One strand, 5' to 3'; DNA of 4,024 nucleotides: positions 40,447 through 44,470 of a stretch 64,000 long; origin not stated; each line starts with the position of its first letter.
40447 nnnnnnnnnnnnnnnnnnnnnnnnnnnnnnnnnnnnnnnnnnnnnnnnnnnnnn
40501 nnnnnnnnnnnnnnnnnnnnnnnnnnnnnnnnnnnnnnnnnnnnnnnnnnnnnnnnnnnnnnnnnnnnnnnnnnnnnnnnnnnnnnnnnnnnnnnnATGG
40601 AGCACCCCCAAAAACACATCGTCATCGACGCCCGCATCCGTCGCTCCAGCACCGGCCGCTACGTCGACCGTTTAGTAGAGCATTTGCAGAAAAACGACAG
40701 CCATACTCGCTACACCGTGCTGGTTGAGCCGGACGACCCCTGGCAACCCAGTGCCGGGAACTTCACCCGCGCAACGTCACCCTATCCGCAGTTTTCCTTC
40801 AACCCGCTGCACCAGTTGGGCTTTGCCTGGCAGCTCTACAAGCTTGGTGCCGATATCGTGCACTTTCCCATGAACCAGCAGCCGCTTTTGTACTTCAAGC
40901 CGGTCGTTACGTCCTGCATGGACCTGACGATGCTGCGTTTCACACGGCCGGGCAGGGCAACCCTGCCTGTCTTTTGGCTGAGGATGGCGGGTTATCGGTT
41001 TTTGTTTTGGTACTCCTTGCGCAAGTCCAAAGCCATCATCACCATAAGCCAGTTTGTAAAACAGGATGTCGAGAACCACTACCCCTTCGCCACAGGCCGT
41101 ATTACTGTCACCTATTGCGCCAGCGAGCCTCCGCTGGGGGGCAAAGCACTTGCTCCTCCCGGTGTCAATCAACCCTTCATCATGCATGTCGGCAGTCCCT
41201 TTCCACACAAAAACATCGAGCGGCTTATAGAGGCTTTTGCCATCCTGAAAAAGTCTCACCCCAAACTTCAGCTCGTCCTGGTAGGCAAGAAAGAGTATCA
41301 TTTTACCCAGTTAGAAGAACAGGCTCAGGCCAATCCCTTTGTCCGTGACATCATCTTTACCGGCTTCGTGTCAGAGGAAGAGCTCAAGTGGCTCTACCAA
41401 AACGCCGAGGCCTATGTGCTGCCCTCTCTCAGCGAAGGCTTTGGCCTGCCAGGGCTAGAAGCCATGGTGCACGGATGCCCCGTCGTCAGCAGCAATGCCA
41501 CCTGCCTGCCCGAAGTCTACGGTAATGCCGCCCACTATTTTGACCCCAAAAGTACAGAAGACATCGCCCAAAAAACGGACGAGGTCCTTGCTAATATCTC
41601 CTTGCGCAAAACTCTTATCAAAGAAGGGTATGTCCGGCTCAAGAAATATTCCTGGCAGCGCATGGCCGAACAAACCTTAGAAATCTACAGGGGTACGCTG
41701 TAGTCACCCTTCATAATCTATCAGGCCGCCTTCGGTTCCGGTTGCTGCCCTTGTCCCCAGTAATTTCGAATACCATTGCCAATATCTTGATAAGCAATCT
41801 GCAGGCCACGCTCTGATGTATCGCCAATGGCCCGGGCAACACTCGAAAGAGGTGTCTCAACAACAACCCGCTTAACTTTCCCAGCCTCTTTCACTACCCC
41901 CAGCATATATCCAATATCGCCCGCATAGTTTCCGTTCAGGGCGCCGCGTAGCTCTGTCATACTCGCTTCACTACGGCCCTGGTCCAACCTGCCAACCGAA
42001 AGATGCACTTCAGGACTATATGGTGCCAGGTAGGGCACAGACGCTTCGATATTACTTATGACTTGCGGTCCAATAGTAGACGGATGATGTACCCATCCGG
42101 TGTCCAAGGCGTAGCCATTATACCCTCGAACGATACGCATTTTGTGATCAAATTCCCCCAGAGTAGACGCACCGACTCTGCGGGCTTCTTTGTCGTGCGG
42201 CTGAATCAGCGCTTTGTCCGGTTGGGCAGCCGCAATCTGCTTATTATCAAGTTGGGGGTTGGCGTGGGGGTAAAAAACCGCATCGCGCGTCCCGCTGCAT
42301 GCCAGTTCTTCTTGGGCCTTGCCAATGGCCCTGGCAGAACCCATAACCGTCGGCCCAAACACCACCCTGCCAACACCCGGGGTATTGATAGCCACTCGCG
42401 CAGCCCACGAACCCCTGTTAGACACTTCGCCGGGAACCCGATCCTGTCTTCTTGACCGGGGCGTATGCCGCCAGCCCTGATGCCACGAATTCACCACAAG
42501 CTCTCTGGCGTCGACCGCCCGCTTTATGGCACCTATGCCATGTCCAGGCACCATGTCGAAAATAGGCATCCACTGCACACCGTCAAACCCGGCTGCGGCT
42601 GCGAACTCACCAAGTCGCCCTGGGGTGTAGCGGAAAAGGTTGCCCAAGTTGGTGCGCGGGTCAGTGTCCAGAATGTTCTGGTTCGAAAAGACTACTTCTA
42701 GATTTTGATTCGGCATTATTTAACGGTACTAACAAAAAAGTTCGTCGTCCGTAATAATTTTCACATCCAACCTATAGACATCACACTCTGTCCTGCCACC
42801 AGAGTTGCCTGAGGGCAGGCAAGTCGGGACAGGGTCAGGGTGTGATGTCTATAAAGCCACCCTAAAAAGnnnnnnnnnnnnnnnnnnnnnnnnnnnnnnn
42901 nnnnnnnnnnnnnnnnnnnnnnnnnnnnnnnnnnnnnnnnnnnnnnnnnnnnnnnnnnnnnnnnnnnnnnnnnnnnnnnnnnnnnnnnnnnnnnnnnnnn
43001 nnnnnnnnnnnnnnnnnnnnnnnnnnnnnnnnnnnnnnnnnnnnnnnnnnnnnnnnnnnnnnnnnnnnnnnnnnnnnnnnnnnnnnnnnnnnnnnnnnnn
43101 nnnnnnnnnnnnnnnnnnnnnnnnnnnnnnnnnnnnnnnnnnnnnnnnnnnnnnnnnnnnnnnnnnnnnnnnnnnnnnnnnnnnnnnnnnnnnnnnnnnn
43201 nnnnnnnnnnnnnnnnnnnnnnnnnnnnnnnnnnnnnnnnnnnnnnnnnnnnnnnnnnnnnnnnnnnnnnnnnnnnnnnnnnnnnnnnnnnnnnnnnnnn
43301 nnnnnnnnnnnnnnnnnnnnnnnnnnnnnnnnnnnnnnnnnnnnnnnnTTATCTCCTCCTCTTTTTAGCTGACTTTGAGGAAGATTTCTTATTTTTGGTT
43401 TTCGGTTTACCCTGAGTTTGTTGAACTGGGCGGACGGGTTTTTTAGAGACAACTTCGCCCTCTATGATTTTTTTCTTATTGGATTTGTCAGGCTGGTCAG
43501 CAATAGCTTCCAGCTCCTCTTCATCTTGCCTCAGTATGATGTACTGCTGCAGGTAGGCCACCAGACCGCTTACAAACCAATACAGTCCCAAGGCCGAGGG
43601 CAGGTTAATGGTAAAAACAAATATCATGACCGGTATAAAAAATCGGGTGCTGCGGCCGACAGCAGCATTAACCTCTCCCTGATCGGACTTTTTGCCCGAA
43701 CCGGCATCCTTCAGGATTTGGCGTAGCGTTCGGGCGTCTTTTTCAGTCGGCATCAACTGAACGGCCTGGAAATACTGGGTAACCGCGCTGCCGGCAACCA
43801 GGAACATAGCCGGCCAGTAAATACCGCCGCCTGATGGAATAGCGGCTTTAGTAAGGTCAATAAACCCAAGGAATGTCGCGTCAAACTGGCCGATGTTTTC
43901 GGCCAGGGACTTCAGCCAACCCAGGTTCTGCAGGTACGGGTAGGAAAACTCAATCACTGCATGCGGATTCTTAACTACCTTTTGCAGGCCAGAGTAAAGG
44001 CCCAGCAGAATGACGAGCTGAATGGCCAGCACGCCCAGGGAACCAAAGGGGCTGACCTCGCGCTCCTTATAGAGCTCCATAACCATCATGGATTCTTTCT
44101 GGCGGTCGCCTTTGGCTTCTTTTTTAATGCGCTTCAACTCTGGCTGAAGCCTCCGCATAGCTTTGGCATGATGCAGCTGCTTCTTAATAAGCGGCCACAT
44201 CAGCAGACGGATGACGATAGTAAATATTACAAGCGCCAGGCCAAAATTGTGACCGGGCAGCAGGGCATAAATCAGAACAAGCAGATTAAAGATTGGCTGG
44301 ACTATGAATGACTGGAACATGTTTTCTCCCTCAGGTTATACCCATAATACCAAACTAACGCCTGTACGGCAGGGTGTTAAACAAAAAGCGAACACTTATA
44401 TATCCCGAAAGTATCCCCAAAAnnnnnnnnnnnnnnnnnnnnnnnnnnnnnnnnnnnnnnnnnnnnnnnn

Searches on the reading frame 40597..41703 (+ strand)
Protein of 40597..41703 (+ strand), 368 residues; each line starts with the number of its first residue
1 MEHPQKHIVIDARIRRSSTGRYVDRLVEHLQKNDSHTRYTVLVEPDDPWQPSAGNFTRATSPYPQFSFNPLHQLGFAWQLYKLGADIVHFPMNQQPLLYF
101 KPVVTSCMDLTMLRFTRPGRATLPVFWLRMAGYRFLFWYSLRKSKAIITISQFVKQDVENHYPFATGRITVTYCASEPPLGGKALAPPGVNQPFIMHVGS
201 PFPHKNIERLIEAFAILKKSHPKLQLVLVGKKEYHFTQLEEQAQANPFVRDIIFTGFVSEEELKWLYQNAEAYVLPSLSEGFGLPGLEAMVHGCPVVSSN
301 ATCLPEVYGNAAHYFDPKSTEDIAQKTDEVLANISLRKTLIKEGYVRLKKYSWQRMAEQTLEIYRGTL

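Call 13: search_protein_families(library=pfam, max_evalue=0.001, proteins=[window:40597-41703:+])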
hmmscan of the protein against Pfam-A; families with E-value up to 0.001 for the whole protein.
window:40597-41703:+ (368 aa): 5 families
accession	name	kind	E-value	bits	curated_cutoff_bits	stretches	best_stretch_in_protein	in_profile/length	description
PF00534.26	Glycos_transf_1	-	8.3e-35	120.3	26.4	1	191-345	14-170/172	Glycosyl transferases group 1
PF13692.12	Glyco_trans_1_4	-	6.4e-27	95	27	1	193-333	2-142/142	Glycosyl transferases group 1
PF20706.3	GT4-conflict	-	4.8e-12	46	26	1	182-358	187-383/385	Family 4 Glycosyltransferase in conflict systems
PF13439.12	Glyco_transf_4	-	2.2e-09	38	28.5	1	20-174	5-164/170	Glycosyltransferase Family 4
PF13524.12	Glyco_trans_1_2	-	4.4e-07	30.4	25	1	219-361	10-143/144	Glycosyl transferase-like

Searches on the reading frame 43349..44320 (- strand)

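Call 13: search_protein_families(library=pfam, max_evalue=0.001, proteins=[window:43349-44320:-])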
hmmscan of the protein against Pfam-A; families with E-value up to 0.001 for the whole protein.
window:43349-44320:- (323 aa): 1 family
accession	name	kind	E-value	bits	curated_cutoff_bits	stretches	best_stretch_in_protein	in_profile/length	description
PF02096.25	60KD_IMP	-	1.6e-38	132.7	35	1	26-263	1-162/163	60Kd inner membrane protein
